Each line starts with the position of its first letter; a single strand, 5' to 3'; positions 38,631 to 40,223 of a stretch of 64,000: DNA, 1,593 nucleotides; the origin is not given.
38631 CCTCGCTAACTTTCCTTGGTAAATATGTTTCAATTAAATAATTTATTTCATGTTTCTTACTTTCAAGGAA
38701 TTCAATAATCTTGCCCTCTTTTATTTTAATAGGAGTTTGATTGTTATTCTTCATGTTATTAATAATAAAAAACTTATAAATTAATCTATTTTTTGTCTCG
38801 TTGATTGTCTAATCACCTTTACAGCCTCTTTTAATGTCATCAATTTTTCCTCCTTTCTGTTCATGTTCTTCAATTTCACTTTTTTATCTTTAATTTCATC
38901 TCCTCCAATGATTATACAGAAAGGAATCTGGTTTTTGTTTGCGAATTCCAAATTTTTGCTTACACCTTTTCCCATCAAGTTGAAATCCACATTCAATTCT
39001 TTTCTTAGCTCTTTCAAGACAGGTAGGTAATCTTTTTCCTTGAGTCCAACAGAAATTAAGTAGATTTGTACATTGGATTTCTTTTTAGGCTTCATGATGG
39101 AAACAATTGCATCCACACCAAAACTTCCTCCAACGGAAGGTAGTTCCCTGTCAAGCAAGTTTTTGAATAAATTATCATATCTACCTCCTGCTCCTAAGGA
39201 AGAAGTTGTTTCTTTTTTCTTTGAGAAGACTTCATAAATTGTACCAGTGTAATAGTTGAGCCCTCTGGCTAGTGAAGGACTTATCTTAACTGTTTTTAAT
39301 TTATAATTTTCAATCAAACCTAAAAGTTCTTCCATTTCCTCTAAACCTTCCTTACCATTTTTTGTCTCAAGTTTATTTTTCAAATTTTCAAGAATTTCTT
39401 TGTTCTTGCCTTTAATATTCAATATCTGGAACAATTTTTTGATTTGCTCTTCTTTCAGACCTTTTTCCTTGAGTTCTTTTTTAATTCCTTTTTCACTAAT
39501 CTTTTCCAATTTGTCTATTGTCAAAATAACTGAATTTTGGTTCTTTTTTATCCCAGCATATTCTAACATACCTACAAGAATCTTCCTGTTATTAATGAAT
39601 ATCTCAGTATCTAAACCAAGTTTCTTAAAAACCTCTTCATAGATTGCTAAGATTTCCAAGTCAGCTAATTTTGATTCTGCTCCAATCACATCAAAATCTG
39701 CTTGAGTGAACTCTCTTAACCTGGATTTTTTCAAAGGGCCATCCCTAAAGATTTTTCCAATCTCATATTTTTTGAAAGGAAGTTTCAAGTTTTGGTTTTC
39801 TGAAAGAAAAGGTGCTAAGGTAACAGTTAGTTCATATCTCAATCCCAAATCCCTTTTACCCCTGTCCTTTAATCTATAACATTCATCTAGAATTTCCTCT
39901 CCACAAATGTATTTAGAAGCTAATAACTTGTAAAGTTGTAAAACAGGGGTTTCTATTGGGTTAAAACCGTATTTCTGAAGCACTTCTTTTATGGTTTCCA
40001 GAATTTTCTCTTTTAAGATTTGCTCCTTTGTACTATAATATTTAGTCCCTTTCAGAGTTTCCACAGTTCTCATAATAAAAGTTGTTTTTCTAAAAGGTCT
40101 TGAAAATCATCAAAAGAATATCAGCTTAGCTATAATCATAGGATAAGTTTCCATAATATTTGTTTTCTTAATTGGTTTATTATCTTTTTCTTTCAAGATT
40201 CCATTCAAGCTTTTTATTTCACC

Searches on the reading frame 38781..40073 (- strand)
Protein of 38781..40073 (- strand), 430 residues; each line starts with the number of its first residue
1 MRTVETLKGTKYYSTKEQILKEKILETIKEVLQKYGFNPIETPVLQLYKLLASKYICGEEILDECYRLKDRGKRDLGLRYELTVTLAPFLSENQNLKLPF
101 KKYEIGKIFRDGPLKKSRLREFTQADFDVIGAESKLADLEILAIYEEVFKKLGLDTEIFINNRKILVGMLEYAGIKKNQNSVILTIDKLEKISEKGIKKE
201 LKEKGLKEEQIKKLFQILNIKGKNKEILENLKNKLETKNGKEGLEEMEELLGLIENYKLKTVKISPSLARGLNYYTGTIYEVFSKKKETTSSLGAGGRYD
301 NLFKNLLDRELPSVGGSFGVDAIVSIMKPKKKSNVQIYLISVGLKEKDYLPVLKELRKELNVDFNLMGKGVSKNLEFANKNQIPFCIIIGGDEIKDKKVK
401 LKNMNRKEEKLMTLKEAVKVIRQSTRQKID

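Call 64: search_protein_families(library=pfam, proteins=[window:38781-40073:-])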
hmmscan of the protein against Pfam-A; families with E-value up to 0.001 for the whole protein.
window:38781-40073:- (430 aa): 6 families
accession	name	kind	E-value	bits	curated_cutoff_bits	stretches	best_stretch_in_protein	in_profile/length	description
PF13393.11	tRNA-synt_His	-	6.4e-42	144.3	25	1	21-323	13-308/308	Histidyl-tRNA synthetase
PF03129.25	HGTP_anticodon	-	7.2e-11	42.5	21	1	337-423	2-93/94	Anticodon binding domain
PF00587.30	tRNA-synt_2b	-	1.6e-08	35.3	29.3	1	66-158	1-99/179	tRNA synthetase class II core domain (G, H, P, S and T)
PF01409.25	tRNA-synt_2d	-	2.1e-07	31.1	19.8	1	7-157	6-159/246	tRNA synthetases class II core domain (F)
PF00152.25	tRNA-synt_2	-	3.1e-07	30.2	25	1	19-156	23-144/308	tRNA synthetases class II (D, K and N)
PF21041.3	XMAP215_CLASP_TOG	-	0.00099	19.3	27.1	0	165-267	69-171/230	XMAP215/Dis1/CLASP, TOG domain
